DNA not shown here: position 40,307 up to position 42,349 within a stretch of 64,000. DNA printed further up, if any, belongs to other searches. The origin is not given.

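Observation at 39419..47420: Cluster of four large secreted proteins including a Tat-exported vanadium-haloperoxidase-like enzyme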

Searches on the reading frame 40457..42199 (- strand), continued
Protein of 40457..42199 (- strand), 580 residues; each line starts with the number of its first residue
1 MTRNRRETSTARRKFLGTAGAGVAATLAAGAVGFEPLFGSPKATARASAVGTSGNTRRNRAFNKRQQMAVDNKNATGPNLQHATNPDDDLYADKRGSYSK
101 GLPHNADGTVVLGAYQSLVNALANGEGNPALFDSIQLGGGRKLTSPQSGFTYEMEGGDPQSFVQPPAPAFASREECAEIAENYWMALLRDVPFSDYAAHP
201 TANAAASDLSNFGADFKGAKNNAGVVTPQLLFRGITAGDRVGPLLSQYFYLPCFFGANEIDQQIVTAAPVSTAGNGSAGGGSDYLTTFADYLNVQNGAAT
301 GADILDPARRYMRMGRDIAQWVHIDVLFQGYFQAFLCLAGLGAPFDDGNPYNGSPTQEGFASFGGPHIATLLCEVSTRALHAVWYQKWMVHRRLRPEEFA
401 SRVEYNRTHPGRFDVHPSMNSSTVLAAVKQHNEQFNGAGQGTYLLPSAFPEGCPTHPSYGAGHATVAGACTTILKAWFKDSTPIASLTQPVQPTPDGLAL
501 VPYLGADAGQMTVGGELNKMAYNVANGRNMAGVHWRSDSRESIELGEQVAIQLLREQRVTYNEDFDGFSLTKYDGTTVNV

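Call 74: search_protein_families(library=pfam, proteins=[L036:7768-9807:+, L012:12115-14094:+, L026:6310-8457:+, L036:11668-14487:-, L036:6202-7584:-, L036:4491-6044:+], max_evalue=0.001)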
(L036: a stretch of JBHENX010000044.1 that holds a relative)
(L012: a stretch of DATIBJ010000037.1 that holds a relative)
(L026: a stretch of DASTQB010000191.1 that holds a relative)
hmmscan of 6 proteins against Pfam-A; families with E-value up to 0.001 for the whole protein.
L036:7768-9807:+ (679 aa): 2 families
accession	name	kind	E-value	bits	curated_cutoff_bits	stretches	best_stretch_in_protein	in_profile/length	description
PF20245.3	DUF6600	-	8.8e-24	84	27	1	282-384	3-101/102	Family of unknown function (DUF6600)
PF04773.18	FecR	-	2.8e-09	37.7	24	1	96-190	1-95/97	FecR protein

L012:12115-14094:+ (659 aa): 2 families
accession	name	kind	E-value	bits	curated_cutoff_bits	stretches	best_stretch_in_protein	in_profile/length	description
PF20245.3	DUF6600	-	7.4e-26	90.7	27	1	267-369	2-101/102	Family of unknown function (DUF6600)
PF04773.18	FecR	-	4.3e-08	33.9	24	1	81-176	1-95/97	FecR protein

L026:6310-8457:+ (715 aa): 2 families
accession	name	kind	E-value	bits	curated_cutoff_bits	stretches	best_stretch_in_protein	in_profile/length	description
PF20245.3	DUF6600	-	1.9e-23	82.9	27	1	301-403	3-101/102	Family of unknown function (DUF6600)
PF04773.18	FecR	-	1.3e-09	38.8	24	1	115-209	1-95/97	FecR protein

L036:11668-14487:- (939 aa): 0 families

L036:6202-7584:- (460 aa): 0 families

L036:4491-6044:+ (517 aa): 4 families
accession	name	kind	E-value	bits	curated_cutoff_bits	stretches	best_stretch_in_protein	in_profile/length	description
PF00561.26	Abhydrolase_1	-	7.2e-21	75.4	25.8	2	112-268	3-125/245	alpha/beta hydrolase fold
PF08386.16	Abhydrolase_4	-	1.1e-16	61.3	21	1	403-504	4-103/103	TAP-like protein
PF12146.15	Hydrolase_4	-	1.7e-05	24.7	27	0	206-266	67-125/239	Serine aminopeptidase, S33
PF12697.13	Abhydrolase_6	-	0.0003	22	26.3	0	140-473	26-204/217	Alpha/beta hydrolase family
